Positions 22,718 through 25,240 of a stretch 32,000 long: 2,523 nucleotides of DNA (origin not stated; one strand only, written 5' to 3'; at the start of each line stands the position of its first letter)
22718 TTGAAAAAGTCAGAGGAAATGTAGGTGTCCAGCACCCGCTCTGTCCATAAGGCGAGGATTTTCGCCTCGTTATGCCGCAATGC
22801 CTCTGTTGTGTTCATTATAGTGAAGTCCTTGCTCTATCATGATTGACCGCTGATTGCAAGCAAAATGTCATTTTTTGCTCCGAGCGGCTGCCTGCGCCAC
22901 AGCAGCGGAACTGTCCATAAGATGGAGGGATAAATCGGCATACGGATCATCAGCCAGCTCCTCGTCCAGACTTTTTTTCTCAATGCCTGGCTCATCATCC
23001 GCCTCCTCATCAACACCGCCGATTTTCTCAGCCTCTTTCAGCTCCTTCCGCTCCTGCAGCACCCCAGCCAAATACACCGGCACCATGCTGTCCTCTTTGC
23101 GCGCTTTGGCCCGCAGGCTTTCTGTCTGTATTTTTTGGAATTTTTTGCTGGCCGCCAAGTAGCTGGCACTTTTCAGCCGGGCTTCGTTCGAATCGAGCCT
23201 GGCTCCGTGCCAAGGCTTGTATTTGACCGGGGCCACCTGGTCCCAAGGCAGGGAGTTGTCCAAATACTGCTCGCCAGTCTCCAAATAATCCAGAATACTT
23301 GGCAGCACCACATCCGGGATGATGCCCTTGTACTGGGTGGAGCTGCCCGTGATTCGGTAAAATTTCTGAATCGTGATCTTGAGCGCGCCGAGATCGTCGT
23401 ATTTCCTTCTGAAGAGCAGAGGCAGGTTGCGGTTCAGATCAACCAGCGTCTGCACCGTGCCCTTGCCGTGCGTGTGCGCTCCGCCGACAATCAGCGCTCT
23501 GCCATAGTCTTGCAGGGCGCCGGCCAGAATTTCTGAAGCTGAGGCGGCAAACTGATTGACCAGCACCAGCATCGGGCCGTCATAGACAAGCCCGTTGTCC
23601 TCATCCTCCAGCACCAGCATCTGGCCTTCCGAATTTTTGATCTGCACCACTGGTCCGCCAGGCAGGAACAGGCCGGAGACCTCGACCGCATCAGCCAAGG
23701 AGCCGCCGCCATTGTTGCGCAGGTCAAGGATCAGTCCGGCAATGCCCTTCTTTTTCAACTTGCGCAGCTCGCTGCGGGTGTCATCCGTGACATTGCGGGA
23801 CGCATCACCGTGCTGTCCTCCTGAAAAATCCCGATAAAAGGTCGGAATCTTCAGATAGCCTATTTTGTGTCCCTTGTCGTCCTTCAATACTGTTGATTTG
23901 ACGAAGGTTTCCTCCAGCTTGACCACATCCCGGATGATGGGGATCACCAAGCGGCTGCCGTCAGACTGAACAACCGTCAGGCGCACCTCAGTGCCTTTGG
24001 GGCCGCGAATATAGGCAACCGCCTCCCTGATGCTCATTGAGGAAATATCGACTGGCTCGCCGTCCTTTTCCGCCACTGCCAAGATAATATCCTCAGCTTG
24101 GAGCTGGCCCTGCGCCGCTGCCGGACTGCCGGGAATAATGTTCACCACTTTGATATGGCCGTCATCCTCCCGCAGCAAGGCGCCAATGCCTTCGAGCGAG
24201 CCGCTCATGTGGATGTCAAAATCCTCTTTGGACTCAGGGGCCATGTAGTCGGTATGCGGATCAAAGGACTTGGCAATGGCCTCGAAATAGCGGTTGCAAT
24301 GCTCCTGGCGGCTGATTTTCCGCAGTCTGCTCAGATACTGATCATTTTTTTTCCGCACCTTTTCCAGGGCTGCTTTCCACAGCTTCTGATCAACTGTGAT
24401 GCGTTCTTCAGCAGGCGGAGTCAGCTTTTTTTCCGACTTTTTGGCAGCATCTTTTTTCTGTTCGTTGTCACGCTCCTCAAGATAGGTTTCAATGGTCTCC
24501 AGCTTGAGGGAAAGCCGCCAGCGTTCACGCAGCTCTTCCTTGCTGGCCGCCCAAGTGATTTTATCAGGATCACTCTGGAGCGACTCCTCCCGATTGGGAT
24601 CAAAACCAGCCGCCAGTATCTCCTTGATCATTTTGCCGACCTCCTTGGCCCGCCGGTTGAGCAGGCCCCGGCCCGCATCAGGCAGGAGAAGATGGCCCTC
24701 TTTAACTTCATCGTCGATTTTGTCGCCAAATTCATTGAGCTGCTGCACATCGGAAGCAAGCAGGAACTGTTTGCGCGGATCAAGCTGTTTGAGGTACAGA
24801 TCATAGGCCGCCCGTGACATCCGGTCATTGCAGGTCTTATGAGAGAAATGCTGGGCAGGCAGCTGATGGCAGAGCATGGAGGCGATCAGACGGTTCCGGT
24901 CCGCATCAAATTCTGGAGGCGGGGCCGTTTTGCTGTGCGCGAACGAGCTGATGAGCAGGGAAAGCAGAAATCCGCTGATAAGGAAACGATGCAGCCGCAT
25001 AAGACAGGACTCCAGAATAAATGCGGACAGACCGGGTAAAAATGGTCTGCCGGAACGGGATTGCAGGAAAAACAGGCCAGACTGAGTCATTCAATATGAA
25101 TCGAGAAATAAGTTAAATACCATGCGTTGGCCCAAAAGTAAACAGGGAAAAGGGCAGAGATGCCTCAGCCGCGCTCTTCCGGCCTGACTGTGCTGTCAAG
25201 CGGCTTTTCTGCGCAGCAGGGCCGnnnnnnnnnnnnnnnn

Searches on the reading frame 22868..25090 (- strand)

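Call 44: search_protein_families(library=pfam, proteins=[window:22868-25090:-], max_evalue=0.001)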
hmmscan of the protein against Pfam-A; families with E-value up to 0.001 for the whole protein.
window:22868-25090:- (740 aa): 6 families
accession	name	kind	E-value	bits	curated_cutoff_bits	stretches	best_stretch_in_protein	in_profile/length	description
PF03572.23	Peptidase_S41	-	1.3e-45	155.3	24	1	409-595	1-164/165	Peptidase family S41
PF17804.6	TSP_NTD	-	1.8e-43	149.4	26.4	1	75-286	3-188/188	Tail specific protease N-terminal domain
PF11818.13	DUF3340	-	3.7e-14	53.6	28.6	1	601-690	2-98/155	C-terminal domain of tail specific protease (DUF3340)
PF00595.29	PDZ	-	4.1e-10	40.3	23.2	1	294-373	5-80/81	PDZ domain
PF17820.7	PDZ_6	-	5.9e-09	36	27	1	315-374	2-53/54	PDZ domain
PF13180.12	PDZ_2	-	1.5e-05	25.7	27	1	302-374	3-68/80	PDZ domain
